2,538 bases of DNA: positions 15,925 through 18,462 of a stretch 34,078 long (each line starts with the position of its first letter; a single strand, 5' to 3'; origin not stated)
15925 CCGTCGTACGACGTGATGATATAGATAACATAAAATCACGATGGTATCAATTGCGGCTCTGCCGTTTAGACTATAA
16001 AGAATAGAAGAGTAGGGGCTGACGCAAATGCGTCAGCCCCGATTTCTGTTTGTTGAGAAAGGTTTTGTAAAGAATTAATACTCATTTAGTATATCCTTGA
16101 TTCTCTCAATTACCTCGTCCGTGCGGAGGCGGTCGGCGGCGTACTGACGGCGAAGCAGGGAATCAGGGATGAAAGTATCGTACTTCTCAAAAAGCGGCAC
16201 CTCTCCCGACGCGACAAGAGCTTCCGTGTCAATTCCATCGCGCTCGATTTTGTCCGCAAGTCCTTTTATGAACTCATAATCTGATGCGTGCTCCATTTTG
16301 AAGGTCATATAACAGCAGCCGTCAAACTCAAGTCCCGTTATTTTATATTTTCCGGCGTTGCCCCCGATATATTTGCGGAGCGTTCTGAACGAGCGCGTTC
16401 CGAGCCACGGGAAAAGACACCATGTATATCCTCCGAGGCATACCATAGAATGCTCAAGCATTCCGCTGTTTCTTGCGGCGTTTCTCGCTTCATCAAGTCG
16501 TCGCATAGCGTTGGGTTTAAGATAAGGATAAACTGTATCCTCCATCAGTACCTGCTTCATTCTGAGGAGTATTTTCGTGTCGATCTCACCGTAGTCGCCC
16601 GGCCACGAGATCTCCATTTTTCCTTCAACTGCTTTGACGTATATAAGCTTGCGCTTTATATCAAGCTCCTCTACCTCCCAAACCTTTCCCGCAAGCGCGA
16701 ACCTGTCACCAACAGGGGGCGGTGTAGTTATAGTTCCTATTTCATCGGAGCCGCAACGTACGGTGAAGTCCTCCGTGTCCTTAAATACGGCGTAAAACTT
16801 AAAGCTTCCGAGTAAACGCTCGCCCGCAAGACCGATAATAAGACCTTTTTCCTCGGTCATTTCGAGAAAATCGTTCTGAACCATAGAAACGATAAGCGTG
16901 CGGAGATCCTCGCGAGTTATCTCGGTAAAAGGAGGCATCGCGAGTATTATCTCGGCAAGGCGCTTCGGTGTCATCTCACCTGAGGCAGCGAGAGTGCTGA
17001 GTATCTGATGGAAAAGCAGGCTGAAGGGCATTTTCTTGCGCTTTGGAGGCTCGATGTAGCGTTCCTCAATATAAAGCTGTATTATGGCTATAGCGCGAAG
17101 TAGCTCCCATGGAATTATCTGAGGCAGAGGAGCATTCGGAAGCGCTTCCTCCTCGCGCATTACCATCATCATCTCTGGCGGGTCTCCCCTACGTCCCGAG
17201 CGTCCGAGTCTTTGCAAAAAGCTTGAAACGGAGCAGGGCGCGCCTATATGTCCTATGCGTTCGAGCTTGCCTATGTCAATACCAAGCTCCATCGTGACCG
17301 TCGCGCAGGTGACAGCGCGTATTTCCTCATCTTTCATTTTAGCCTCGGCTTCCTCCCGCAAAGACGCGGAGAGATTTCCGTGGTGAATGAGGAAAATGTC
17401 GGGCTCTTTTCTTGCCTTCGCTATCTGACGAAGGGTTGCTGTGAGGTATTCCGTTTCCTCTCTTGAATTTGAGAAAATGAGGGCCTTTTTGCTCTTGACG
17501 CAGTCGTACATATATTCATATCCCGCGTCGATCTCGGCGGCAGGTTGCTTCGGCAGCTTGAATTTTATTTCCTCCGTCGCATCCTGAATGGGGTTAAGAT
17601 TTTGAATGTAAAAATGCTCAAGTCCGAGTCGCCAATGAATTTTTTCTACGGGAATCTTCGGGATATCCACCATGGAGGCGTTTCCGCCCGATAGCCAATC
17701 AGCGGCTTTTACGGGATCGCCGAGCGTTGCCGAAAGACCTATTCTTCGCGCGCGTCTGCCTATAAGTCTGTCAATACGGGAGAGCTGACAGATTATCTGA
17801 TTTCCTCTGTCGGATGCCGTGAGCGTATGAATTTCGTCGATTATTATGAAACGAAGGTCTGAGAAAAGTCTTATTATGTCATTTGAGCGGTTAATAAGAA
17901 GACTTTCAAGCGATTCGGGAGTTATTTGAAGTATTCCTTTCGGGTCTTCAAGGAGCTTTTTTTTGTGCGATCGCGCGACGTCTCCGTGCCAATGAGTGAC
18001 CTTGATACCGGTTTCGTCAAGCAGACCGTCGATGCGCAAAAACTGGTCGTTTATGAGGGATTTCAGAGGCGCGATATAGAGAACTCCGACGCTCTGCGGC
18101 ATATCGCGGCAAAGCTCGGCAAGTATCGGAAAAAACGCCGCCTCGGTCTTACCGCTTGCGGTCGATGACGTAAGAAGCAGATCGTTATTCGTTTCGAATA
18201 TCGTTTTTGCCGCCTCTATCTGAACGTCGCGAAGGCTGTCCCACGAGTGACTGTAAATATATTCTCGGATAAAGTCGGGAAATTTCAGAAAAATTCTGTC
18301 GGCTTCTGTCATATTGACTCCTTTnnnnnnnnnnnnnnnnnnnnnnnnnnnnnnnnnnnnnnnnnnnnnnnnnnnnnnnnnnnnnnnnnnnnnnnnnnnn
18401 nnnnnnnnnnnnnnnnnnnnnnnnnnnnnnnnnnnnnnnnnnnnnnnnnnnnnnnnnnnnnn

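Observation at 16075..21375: Self-contained TerB-N/TerB-C + BrxD-like ATPase + Lhr/BrxHI-like helicase operon: a Shango-type candidate anti-phage system of unknown mechanism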

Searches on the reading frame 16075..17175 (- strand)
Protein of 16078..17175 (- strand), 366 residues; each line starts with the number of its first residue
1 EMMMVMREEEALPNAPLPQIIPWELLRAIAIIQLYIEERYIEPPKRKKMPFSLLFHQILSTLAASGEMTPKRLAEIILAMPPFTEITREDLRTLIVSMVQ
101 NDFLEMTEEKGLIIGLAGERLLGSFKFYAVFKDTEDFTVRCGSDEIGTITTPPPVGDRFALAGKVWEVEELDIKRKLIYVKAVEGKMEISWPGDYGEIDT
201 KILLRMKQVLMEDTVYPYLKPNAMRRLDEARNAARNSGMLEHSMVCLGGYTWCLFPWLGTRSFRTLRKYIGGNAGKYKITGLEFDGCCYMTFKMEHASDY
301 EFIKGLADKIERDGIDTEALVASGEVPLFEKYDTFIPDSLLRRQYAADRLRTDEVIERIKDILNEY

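Call 39: search_protein_families(library=pfam, proteins=[window:16075-17100:-], max_evalue=10)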
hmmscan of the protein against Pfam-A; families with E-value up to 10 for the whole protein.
window:16075-17100:- (341 aa): 1 family
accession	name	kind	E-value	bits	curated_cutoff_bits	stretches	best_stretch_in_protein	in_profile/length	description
PF19306.5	WH_Lhr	-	9.9e-06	25.5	27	2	11-70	3-61/168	Large helicase-related protein, winged helix domain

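Call 56: find_homologous_proteins(query=window:16078-17175:-, max_evalue=0.00001)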
Query window:16078-17175:- (366 aa): 496 proteins with E <= 0.00001 among 6153 candidates; the best 120 are listed.
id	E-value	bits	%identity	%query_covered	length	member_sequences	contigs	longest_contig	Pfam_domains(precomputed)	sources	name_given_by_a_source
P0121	5.3e-234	794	96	100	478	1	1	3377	PF00271.38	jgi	-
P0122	1.1e-182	625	74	100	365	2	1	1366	-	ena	-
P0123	4.4e-179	613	72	99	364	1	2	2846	-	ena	-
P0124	6.8e-178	609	70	100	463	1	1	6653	PF00271.38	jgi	-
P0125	1.8e-177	608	72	100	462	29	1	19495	PF00271.38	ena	-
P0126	2.4e-177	608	72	100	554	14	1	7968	PF00271.38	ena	-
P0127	8.7e-177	606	71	100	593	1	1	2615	PF00271.38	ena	-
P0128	1.3e-176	605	71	100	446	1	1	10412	PF00271.38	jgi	jgi:ATP-dependent Lhr-like helicase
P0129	8.8e-175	599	72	99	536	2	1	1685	PF00271.38,PF19306.6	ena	-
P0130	1.5e-173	595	70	100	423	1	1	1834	PF00271.38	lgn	-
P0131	9.0e-172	589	69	100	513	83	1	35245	PF00271.38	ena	-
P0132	1.3e-171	589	70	100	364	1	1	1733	-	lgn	-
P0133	1.6e-171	588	71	100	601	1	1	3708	PF00271.38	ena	-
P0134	2.8e-171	588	70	99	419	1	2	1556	PF00271.38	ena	-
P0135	2.8e-171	588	72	98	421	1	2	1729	PF00271.38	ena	-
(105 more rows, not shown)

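Call 68: predict_structure(alignment_id=A3)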
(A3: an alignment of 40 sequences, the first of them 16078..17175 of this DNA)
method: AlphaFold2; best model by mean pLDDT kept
length: 366 residues; sequences in the alignment: 40
mean_pLDDT: 82.9   pTM: 0.72
mean pLDDT of the five models: 82.9, 82.6, 82.2, 81.6, 81.3
residues with pLDDT >= 90: 196; 70-90: 106; 50-70: 32; < 50: 32
segments of 3 or more residues with pLDDT < 50: 1-13, 125-134, 186-194
pLDDT, mean of each block of 10 residues (from residue 1): 29 59 88 86 79 92 91 94 93 97 94 93 48 57 77 72 73 85 54 63 95 90 90 90 91 94 94 93 91 93 97 93 69 89 91 96 95
secondary structure, 60 per line:
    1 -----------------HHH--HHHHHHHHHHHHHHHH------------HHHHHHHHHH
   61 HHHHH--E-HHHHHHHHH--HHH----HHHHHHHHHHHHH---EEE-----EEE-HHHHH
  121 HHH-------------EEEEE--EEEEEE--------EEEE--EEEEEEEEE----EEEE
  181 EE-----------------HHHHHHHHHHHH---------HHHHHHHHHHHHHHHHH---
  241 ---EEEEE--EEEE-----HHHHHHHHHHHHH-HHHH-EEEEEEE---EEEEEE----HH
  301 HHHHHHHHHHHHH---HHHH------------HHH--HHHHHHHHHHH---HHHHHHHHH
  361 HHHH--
elements in order: H23-38 H51-65 H70-78 H88-100 E104-106 E112-114 H116-123 E137-141 E144-149 E158-161 E164-172 E177-182 H200-211 H221-237 E244-248 E251-254 H260-272 H274-277 E279-285 E289-294 H299-313 H317-320 H338-348 H352-364

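Call 71: fold_search(model_id=the predicted structure, library=pdb)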
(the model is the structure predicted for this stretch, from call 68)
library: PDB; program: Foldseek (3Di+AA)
matches with E <= 10: 453; with E <= 0.001: 0
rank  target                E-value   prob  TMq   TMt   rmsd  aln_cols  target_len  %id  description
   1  2o0y_B                5.8e-03  0.75  0.16  0.23  17.6       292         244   14  Crystal structure of putative transcriptional regulator RHA1_ro06953 (IclR-family) from Rhodococcus sp. (released 2006-12-26)
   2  3mq0_B                7.9e-03  0.60  0.15  0.21  15.2       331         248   14  Crystal Structure of Agobacterium tumefaciens repressor BlcR (released 2011-03-30)
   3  2o0y_D                1.0e-02  0.57  0.16  0.23  20.3       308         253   14  Crystal structure of putative transcriptional regulator RHA1_ro06953 (IclR-family) from Rhodococcus sp. (released 2006-12-26)
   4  3mq0_A                2.9e-02  0.41  0.14  0.21  14.9       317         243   14  Crystal Structure of Agobacterium tumefaciens repressor BlcR (released 2011-03-30)
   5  1mkm_A                3.3e-02  0.47  0.17  0.24  17.1       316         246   12  CRYSTAL STRUCTURE OF THE THERMOTOGA MARITIMA ICLR (released 2002-09-11)
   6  2o0y_C                3.8e-02  0.47  0.17  0.24  18.9       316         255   12  Crystal structure of putative transcriptional regulator RHA1_ro06953 (IclR-family) from Rhodococcus sp. (released 2006-12-26)
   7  6znp_B                4.0e-02  0.60  0.24  0.15  18.8       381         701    9  Crystal Structure of DUF1998 helicase MrfA bound to DNA (released 2020-11-25)
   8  5h1a_B                4.0e-02  0.41  0.16  0.23  16.7       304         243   10  Crystal structure of an IclR homolog from Microbacterium sp. strain HM58-2 (released 2017-01-18)
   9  5h1a_C                5.0e-02  0.41  0.16  0.24  17.0       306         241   10  Crystal structure of an IclR homolog from Microbacterium sp. strain HM58-2 (released 2017-01-18)
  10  2o0y_A                5.2e-02  0.38  0.16  0.23  18.8       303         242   13  Crystal structure of putative transcriptional regulator RHA1_ro06953 (IclR-family) from Rhodococcus sp. (released 2006-12-26)
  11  1mkm_B                6.4e-02  0.35  0.15  0.21  19.1       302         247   12  CRYSTAL STRUCTURE OF THE THERMOTOGA MARITIMA ICLR (released 2002-09-11)
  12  5h1a_D                1.1e-01  0.23  0.15  0.22  16.6       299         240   10  Crystal structure of an IclR homolog from Microbacterium sp. strain HM58-2 (released 2017-01-18)
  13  7dqb_A                1.3e-01  0.18  0.14  0.21  17.5       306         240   10  Crystal structure of an IclR homolog complexed with 4-hydroxybenzoate from Microbacterium hydrocarbonoxydans in P21212 (released 2021-05-05)
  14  1bja_A                1.3e-01  1.00  0.16  0.59   1.7        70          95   17  ACTIVATION DOMAIN OF THE PHAGE T4 TRANSCRIPTION FACTOR MOTA (released 1998-11-04)
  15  7cuo_B                1.3e-01  0.21  0.15  0.22  18.2       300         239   11  IclR transcription factor complexed with 4-hydroxybenzoic acid from Microbacterium hydrocarbonoxydans (released 2021-05-05)
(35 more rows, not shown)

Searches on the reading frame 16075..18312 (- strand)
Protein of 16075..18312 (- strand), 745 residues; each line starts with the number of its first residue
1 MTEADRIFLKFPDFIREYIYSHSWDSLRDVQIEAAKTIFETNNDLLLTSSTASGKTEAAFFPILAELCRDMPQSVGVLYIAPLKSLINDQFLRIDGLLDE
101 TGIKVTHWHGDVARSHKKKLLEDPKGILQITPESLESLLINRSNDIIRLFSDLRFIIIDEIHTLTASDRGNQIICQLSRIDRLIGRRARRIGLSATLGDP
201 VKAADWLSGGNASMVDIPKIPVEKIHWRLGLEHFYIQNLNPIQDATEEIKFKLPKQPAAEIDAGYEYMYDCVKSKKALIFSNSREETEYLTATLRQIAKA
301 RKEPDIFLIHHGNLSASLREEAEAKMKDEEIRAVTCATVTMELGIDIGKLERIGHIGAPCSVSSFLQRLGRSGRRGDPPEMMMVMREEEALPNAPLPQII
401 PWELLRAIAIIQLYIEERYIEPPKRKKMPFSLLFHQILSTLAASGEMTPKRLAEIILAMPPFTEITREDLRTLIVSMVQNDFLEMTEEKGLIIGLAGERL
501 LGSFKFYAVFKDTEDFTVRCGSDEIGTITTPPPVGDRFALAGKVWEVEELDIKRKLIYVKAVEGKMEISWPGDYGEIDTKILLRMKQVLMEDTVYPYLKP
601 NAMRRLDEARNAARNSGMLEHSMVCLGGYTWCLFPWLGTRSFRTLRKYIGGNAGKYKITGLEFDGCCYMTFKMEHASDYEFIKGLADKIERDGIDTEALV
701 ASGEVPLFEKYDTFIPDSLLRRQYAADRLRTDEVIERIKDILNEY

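Call 3: search_protein_families(library=pfam, proteins=[window:16075-18312:-], max_evalue=0.01)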
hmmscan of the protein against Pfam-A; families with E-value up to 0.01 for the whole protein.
window:16075-18312:- (745 aa): 5 families
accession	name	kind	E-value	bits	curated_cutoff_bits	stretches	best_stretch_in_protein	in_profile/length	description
PF00270.35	DEAD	-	3.5e-29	102.1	26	1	29-202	2-165/167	DEAD/DEAH box helicase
PF00271.37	Helicase_C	-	1.5e-15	57.8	23.5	1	272-376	10-110/110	Helicase conserved C-terminal domain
PF04851.21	ResIII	-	6e-09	36.5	22.5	1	26-197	3-162/164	Type III restriction enzyme, res subunit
PF19306.5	WH_Lhr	-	7.2e-05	22.7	27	0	416-474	4-61/168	Large helicase-related protein, winged helix domain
PF22590.2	Cas3-like_C_2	-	0.00087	20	27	1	275-375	3-104/106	CRISPR-associated nuclease/helicase Cas3, C-terminal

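Call 4: search_protein_families(library=padloc, proteins=[window:16075-18312:-], max_evalue=0.01)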
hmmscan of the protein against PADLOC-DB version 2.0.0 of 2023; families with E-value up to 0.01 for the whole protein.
window:16075-18312:- (745 aa): 59 families (the best 25 are shown)
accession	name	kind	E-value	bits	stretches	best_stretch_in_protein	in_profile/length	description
PDLC03960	SngC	-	1.8e-237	788.7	1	8-736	6-715/720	-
PDLC02503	BrxHI|BrxHII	-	1.8e-125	417.9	1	22-654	20-614/698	BrxHI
PDLC02501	BrxHI|BrxHII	-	5.8e-71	237.8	2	7-222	3-223/925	BrxHI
PDLC02897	DpdJ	-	5.3e-34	115.3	1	29-375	102-451/1570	DpdJ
PDLC00037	DruE3|DruE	-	2.6e-21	73.1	2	315-379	1041-1104/2055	SNF2 family N-terminal domain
PDLC03928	PsyrT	-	9.2e-19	65.2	2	276-391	243-352/689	-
PDLC00036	DruE3|DruE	-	1.2e-18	63.7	2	31-169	97-255/2023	SNF2 family N-terminal domain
PDLC00035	DruE3|DruE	-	6.8e-18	61.8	2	31-242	107-339/1460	SNF2 family N-terminal domain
PDLC00192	HamB1|HamB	-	5.5e-17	58.7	1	29-215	271-452/1104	DEAD-box helicase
PDLC00175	HamB1|HamB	-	1e-14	51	1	37-232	237-423/1000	DEAD-box helicase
PDLC01761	Cas3b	-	1.5e-14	51.7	2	27-124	220-306/705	-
PDLC00013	DruE1|DruE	-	3.6e-14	49.6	2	328-376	1080-1127/1776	SNF2 family N-terminal domain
PDLC01252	Cas3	-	4.6e-14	50.6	1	45-389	2-302/324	CAS-I; effector_G3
PDLC00194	HamB1|HamB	-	5.6e-14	49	2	30-215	232-411/995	DEAD-box helicase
PDLC02569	DrmA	-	2.1e-13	47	1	267-377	761-875/1095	DrmA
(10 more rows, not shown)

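Call 5: search_protein_families(library=ncbifam, proteins=[window:16075-18312:-], max_evalue=0.01)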
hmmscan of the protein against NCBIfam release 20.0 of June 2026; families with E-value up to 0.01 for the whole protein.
window:16075-18312:- (745 aa): 28 families (the best 25 are shown)
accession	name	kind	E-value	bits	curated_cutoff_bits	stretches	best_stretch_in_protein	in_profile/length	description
TIGR04121.1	DEXH_lig_assoc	equivalog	2.5e-64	217.3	850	1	15-474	3-431/804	ligase-associated DNA damage response DEXH box helicase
NF010338.0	PRK13767.1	equivalog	1.1e-56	192.6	849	1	5-375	13-385/877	ATP-dependent helicase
NF007284.0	PRK09751.1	equivalog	5e-32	110.2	1496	2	30-301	33-319/1538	ATP-dependent helicase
TIGR03817.1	DECH_helic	hypoth_equivalog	5.9e-32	110.8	874.1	1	30-388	40-386/742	helicase/secretion neighborhood putative DEAH-box helicase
NF002654.0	PRK02362.1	equivalog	3.3e-20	72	887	1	9-325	6-293/739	ATP-dependent DNA helicase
NF001308.0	PRK00254.1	equivalog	1.9e-18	66.1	1216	1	15-295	12-259/720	ATP-dependent DNA helicase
TIGR00614.1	recQ_fam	subfamily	5e-18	65.1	219.8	2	249-384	201-329/470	RecQ family ATP-dependent DNA helicase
NF040935.1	helicase_Hel308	equivalog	4.5e-16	58.1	1200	1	11-224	11-205/704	ATP-dependent DNA helicase Hel308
NF002251.0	PRK01172.1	equivalog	3.3e-14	52.1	891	1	26-216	22-195/674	ATP-dependent DNA helicase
TIGR01389.1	recQ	equivalog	5.3e-13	48.3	640.2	1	266-387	217-330/591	DNA helicase RecQ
NF041067.1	DpdJ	equivalog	3.6e-11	41.5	800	1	152-213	361-421/1482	protein DpdJ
TIGR01587.1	cas3_core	equivalog_domain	1.8e-10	40.5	102.45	1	46-376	3-322/358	CRISPR-associated helicase Cas3'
NF008394.0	PRK11192.1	equivalog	4.6e-10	38.9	507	1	273-377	246-343/441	ATP-dependent RNA helicase SrmB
NF053631.1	RNA_helic_CshA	equivalog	2.8e-09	36.4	646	2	270-383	233-339/434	degradosome RNA helicase CshA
NF053711.1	RNA_heli_RhlE1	exception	1.7e-08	33.6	750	1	267-383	237-346/434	RNA helicase RhlE1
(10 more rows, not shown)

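Call 27: search_solved_structures(query=window:16075-18312:-, max_evalue=0.00001)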
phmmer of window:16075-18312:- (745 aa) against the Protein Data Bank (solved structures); distinct sequences matched with E-value up to 0.00001: 63 (the best 60 are shown).
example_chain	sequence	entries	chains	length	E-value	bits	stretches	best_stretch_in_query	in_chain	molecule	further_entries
5v9x_A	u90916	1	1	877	9e-32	113.4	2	23-218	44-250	ATP-dependent DNA helicase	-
7lhl_A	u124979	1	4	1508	5.4e-31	110.8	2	23-218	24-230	ATP-dependent DNA helicase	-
6znp_A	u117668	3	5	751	2.7e-27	98.6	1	40-384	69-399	Uncharacterized ATP-dependent helicase YprA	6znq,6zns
8alz_B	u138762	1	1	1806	8.4e-23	83.7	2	22-214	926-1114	Activating signal cointegrator 1 complex subunit 3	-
7zpq_CA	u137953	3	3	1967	1.8e-21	79.3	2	30-219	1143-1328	SLH1 isoform 1 | RQC trigger complex helicase SLH1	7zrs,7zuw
6qv3_A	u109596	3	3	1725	1.2e-19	73.3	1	23-201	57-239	Pre-mRNA splicing helicase-like protein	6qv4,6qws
5m59_A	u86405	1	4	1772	1.3e-19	73.2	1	23-201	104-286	Pre-mRNA splicing helicase-like protein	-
6qdv_B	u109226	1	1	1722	3.9e-19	71.6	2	24-308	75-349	U5 small nuclear ribonucleoprotein 200 kDa helicase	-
4f91_B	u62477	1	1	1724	3.9e-19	71.6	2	24-308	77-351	U5 small nuclear ribonucleoprotein 200 kDa helicase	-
4f92_B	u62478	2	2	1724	3.9e-19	71.6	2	24-308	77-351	U5 small nuclear ribonucleoprotein 200 kDa helicase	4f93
5urj_A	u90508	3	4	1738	4e-19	71.6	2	24-308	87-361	U5 small nuclear ribonucleoprotein 200 kDa helicase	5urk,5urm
4kit_B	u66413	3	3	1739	4e-19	71.6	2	24-308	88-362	U5 small nuclear ribonucleoprotein 200 kDa helicase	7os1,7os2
6s8q_B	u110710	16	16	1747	4.1e-19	71.5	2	24-308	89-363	U5 small nuclear ribonucleoprotein 200 kDa helicase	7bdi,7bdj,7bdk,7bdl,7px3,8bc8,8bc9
6s9i_B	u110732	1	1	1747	4.4e-19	71.4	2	24-308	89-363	U5 small nuclear ribonucleoprotein 200 kDa helicase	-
6s8o_B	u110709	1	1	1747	6.7e-19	70.8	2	24-308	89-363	U5 small nuclear ribonucleoprotein 200 kDa helicase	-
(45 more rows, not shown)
